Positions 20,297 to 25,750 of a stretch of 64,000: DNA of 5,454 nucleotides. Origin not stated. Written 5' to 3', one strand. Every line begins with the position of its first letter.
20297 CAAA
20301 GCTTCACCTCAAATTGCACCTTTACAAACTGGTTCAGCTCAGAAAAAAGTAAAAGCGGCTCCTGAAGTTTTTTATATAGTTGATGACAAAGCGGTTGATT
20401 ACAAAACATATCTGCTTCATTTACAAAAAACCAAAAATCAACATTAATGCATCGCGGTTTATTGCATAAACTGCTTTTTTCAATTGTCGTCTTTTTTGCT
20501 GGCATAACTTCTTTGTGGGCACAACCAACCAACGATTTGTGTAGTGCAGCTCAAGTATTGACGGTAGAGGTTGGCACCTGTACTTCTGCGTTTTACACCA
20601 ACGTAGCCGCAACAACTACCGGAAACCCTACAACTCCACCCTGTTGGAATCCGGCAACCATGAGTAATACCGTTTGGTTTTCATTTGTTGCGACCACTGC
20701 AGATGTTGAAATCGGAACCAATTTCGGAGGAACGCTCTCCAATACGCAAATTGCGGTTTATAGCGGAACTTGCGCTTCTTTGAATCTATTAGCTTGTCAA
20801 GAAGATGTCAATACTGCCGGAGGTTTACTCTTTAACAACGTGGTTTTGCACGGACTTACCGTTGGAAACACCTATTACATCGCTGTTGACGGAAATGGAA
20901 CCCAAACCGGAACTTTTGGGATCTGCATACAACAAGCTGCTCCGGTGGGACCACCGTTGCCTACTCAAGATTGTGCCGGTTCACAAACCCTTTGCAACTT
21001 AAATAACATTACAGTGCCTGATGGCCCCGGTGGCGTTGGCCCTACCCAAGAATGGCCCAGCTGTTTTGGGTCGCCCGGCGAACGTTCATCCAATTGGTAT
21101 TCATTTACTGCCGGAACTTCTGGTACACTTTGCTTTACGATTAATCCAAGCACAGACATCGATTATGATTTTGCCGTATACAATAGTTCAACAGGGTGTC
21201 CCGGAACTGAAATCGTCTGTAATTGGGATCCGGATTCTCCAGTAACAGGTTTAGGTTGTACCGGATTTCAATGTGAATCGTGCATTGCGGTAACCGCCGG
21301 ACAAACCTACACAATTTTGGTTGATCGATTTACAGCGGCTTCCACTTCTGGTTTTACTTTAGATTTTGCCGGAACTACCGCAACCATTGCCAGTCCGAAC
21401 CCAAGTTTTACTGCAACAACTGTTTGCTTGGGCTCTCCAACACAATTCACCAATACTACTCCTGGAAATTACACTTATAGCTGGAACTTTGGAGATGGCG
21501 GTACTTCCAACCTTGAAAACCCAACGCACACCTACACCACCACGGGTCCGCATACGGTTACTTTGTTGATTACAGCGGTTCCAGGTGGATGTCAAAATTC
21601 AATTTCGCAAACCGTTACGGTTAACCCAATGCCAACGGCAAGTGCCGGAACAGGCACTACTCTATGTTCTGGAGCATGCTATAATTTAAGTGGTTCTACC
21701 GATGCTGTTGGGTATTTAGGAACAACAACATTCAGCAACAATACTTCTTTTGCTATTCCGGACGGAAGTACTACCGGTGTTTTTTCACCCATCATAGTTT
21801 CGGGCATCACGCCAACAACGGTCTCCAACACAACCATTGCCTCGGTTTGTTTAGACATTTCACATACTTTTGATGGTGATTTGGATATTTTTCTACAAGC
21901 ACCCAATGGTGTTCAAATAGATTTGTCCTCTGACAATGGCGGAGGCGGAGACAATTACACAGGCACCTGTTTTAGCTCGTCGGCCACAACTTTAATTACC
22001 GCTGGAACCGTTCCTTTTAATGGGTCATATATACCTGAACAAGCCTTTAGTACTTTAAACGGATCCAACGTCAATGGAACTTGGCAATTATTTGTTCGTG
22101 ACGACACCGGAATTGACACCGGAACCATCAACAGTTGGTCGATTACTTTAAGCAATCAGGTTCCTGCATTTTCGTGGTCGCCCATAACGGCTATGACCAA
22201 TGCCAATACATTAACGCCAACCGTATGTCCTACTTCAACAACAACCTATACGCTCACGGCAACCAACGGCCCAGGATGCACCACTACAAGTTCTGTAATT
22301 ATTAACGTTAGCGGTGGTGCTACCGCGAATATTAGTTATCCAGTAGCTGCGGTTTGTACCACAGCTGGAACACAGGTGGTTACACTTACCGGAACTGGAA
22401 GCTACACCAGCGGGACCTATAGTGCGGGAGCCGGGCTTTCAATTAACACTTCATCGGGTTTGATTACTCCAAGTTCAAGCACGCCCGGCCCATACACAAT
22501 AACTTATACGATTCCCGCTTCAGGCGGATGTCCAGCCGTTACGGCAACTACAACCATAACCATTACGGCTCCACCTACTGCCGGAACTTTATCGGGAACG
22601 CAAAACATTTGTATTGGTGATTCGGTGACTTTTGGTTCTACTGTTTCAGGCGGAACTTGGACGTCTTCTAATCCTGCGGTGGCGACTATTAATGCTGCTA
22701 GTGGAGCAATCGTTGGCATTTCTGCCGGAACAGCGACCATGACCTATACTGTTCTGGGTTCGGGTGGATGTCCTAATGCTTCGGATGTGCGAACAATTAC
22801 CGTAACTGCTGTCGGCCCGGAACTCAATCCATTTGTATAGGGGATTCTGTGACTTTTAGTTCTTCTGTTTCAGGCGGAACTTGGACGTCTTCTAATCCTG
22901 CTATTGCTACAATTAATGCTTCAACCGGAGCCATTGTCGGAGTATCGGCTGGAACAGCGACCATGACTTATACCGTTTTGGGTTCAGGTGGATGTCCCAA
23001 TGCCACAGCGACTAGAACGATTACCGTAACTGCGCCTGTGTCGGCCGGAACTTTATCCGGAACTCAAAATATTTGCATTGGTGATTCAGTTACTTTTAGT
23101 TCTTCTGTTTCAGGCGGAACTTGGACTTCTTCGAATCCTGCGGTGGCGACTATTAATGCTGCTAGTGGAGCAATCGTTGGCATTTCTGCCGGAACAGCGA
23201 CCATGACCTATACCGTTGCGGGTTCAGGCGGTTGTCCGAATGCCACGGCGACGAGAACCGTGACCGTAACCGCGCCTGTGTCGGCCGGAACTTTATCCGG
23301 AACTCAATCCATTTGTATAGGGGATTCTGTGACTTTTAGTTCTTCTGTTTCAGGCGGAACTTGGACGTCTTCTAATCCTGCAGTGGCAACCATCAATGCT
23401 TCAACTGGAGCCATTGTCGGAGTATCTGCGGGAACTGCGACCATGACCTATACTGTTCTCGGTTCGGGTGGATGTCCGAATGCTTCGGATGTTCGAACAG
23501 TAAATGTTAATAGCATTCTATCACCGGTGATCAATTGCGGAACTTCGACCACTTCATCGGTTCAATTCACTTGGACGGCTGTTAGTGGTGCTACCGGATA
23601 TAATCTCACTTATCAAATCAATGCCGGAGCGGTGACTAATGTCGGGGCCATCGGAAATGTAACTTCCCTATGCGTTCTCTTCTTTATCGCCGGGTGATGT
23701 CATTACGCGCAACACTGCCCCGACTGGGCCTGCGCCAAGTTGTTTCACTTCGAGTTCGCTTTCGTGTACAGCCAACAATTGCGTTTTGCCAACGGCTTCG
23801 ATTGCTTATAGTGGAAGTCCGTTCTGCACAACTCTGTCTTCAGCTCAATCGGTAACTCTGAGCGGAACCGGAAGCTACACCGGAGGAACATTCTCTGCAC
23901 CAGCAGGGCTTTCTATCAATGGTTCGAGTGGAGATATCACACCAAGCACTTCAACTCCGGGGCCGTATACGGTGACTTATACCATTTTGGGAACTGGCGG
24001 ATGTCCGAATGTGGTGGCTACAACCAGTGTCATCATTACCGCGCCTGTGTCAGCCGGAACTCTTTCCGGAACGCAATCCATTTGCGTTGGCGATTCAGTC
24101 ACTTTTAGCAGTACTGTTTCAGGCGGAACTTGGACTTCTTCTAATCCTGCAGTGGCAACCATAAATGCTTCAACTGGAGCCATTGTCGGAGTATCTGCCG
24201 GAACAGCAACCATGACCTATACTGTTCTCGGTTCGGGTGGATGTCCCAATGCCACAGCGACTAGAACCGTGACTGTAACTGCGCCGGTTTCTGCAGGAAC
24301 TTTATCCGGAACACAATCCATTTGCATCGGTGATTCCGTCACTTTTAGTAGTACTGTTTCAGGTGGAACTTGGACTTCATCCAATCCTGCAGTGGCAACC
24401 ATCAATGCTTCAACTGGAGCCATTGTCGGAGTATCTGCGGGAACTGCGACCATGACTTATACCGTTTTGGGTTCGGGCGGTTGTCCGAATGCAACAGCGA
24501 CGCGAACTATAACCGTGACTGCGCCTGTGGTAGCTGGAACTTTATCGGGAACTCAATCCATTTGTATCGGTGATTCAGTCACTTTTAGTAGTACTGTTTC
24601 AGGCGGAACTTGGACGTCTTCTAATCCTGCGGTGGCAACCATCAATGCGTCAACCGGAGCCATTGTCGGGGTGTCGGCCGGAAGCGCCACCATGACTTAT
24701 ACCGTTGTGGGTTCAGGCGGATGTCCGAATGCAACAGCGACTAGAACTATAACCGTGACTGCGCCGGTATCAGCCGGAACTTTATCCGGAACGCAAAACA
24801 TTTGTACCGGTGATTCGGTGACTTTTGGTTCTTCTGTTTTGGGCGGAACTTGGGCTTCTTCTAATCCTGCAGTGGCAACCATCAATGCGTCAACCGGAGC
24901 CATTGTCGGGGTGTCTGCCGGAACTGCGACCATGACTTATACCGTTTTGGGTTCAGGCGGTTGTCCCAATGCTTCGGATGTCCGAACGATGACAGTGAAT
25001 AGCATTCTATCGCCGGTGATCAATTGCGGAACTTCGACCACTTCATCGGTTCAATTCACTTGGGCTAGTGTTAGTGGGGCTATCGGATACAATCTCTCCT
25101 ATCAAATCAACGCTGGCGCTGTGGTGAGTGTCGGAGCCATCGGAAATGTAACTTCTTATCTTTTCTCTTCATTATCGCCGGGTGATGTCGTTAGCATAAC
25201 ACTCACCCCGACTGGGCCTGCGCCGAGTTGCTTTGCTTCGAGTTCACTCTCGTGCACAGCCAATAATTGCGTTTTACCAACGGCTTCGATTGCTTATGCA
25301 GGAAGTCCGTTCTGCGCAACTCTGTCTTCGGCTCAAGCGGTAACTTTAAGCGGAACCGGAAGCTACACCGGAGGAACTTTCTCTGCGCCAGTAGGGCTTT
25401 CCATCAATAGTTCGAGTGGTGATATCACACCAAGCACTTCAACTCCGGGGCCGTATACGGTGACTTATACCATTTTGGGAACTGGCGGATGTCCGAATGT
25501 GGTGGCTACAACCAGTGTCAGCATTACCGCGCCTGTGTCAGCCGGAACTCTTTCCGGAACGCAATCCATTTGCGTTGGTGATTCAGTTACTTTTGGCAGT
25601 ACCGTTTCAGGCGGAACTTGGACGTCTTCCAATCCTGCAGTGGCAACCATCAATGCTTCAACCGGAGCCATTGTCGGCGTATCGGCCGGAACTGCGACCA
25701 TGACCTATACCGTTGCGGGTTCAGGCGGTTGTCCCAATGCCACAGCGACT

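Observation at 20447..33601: Giant T9SS type-B adhesin-like gene built from a two-level repeat hierarchy (33 x 240-bp Ig-like units in five runs)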

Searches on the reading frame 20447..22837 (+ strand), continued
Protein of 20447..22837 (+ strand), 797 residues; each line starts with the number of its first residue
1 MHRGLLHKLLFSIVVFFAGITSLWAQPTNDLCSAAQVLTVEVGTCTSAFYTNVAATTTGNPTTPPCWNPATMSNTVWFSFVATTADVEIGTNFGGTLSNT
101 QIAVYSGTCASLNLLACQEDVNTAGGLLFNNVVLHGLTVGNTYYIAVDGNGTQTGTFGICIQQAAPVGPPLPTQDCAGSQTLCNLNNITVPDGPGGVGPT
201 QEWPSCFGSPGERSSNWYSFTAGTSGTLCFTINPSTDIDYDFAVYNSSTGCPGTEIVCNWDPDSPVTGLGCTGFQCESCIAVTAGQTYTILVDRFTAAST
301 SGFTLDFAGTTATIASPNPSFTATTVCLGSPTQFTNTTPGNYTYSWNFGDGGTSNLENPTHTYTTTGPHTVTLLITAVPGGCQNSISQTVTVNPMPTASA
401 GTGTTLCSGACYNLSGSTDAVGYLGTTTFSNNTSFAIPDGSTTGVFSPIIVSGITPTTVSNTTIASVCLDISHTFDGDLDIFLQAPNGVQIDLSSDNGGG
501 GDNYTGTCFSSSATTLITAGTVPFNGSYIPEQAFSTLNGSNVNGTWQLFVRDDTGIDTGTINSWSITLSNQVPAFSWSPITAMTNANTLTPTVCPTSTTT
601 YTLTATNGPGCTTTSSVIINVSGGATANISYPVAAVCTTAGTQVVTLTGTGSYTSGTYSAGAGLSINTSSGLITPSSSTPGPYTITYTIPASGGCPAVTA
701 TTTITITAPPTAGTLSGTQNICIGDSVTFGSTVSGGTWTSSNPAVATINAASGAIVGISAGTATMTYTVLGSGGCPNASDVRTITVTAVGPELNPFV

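Call 18: find_related_loci(query=window:20447-22390:+, collection=genome_contigs, flank=10000)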
Query window:20447-22390:+ (648 aa) in genome_contigs; peptide patterns used: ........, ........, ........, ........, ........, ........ (x = any residue, [..] = any of these).
101 stretches matched a pattern; 61 encode a relative of the query (tblastn E <= 1e-3); 61 distinct loci.
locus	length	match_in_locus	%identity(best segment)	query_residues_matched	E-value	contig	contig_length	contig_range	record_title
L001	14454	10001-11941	87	1-645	0e+0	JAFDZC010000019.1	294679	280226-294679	MAG: Bacteroidetes bacterium isolate SZAS-72 CK_MAG-3__19__length-294679, whole genome shotgun sequence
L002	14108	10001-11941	83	1-647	0e+0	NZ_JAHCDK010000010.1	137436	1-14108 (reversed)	Flavobacterium sp. CYK-55 contig00010, whole genome shotgun sequence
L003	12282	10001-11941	83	1-647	0e+0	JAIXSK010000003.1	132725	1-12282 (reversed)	MAG: Flavobacterium sp. isolate C8_MAG_00002 pond_C8_MAG_00002_000000000024, whole genome shotgun sequence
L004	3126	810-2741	69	8-647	0e+0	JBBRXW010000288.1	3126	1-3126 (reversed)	MAG: Flavobacteriales bacterium isolate La5_concoct.163 La5_concoct.163_K_1727992_L_3126_cov_7.9055, whole genome shotgu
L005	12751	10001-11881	69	24-647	0e+0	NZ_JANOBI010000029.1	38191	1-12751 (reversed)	MAG: Flavobacterium sp. isolate VAR_18_metabat_163 VAR_18_k141_2275290, whole genome shotgun sequence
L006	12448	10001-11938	67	8-647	0e+0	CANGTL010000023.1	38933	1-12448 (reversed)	MAG: Flavobacteriaceae bacterium isolate RE-15aug16-155 genome assembly, contig: RE-15aug16-C904, whole genome shotgun s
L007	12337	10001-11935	67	9-647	0e+0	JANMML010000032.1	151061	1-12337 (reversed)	MAG: Flavobacterium sp. isolate OTE_58_metabat_517 OTE_58_k141_6342954, whole genome shotgun sequence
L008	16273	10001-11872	66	1-614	0e+0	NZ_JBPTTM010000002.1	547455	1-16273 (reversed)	Flavobacterium sp. XGLA_31 2, whole genome shotgun sequence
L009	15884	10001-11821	64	1-606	0e+0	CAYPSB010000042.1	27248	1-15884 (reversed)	MAG TPA_asm: uncultured Flavobacterium sp. isolate SRP135725_co1_544 genome assembly, contig: NODE_2041_length_27248_cov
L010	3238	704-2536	66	5-611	0e+0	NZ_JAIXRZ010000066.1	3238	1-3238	MAG: Flavobacterium sp. isolate C4_MAG_00081 pond_C4_MAG_00081_000000000062, whole genome shotgun sequence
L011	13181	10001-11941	65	8-648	0e+0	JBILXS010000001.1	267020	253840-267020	MAG: Flavobacterium sp. isolate ME2018-11-08GD_3300034116_group8_bin116 Rohwer_bin919_scaffold_2_c1, whole genome shotgu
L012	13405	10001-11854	63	6-622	0e+0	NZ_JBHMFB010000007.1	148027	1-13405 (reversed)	Flavobacterium paronense strain CECT 8460 GCM70011009_20, whole genome shotgun sequence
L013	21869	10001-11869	65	5-619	0e+0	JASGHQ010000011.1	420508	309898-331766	MAG: Flavobacterium sp. isolate 5N190 JMF-2111-06-0005.ont.bin.190_10, whole genome shotgun sequence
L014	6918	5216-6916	68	24-584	0e+0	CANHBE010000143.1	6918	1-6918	MAG: Flavobacteriaceae bacterium isolate RE-15aug16-5 genome assembly, contig: RE-15aug16-C20768, whole genome shotgun s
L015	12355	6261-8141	65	2-622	0e+0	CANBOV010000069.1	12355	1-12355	MAG: Flavobacteriaceae bacterium isolate JR-MC-B-240519-61 genome assembly, contig: JR-MC-B-240519-C4682, whole genome s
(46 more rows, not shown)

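Call 52: find_related_loci(query=window:20447-22390:+, collection=metagenome_contigs, flank=10000)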
Query window:20447-22390:+ (648 aa) in metagenome_contigs; peptide patterns used: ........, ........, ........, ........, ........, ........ (x = any residue, [..] = any of these).
94 stretches matched a pattern; 33 encode a relative of the query (tblastn E <= 1e-3); 33 distinct loci.
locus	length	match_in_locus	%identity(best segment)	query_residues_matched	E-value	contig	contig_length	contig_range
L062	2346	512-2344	83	1-611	0e+0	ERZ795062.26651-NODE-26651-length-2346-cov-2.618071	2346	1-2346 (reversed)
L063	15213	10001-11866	72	27-648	0e+0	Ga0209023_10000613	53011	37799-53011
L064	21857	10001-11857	72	27-645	0e+0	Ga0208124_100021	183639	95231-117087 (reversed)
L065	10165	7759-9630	71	24-647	0e+0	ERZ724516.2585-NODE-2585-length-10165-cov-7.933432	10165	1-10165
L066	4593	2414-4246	66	5-611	0e+0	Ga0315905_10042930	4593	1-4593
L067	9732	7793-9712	63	6-640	0e+0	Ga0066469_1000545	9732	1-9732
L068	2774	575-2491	59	1-645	0e+0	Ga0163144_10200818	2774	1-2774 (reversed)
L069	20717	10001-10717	44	382-621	4e-43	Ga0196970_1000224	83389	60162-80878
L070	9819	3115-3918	44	366-638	9e-41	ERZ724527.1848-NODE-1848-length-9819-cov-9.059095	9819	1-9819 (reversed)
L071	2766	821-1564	44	386-638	4e-39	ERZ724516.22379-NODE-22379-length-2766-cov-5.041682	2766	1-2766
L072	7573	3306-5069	42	343-629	4e-33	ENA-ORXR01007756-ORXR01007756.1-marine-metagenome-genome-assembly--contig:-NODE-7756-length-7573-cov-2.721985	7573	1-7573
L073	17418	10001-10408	51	436-570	9e-33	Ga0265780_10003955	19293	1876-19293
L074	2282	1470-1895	48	428-570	3e-28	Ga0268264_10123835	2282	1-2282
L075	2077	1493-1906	49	428-568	4e-28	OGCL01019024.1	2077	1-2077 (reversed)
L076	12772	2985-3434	45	426-569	9e-26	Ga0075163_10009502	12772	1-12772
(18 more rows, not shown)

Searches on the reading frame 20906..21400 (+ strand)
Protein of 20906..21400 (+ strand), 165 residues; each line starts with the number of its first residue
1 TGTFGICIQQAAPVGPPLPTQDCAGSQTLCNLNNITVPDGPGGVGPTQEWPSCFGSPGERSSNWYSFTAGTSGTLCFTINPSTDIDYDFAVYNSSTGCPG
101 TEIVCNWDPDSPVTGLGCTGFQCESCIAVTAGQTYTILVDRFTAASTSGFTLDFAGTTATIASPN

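Call 28: search_protein_families(library=pfam, proteins=[window:20906-21400:+], max_evalue=10)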
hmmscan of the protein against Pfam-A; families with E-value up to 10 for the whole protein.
window:20906-21400:+ (165 aa): 1 family
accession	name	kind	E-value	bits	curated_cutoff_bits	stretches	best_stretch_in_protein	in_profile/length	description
PF23759.1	GBD_T9SS_assoc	-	0.034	14.9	27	1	52-108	35-85/116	Galactose binding domain-like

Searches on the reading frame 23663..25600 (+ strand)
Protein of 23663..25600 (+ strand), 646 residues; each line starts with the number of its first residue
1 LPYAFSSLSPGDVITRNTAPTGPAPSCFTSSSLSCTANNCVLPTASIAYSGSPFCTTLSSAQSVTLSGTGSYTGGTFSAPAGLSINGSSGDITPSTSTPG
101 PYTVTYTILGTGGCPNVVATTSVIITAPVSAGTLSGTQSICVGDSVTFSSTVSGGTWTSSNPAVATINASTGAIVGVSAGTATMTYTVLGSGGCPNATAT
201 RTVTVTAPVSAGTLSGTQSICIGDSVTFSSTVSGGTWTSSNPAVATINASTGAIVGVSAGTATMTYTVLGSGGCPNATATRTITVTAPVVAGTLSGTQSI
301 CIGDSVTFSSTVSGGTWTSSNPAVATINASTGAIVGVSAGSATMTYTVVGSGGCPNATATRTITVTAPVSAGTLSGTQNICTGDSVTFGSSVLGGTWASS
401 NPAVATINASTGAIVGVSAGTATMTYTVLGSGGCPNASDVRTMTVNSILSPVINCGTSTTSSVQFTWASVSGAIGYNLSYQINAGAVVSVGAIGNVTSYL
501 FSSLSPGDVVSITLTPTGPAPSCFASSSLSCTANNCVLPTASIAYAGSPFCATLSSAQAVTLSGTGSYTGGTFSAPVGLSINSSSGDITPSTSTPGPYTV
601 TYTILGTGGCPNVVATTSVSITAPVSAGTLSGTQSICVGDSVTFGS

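Call 11: search_protein_families(library=pfam, proteins=[window:23663-25600:+], max_evalue=0.01)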
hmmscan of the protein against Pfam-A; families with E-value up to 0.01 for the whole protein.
window:23663-25600:+ (646 aa): 6 families
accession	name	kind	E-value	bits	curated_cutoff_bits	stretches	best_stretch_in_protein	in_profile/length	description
PF25354.1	Ig_NUP210_16th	-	5.3e-22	77.5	27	4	137-190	7-65/72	NUP210-like, Ig-like domain 16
PF02368.24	Big_2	-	3.7e-13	49.7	22.8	4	121-188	3-68/79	Bacterial Ig-like domain (group 2)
PF05345.18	He_PIG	-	3.1e-12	47.2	24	0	540-622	9-94/96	Putative Ig domain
PF16403.11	Bact_surface_Ig-like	-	1.4e-08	35.1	27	0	178-205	45-71/71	Bacterial surface protein, Ig-like domain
PF10247.14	Romo1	-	0.00091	20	27.6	0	171-215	12-55/66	Reactive mitochondrial oxygen species modulator 1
PF16158.11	N_BRCA1_IG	-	0.0052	17.8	28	0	347-392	57-102/108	Ig-like domain from next to BRCA1 gene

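Call 12: search_protein_families(library=ncbifam, proteins=[window:23663-25600:+], max_evalue=0.01)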
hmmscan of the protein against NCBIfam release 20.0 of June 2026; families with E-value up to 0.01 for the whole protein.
window:23663-25600:+ (646 aa): 1 family
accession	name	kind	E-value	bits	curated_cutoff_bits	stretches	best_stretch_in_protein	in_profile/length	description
NF005306.0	PRK06837.1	subfamily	0.0034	16.2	376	0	311-343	273-305/427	ArgE/DapE family deacylase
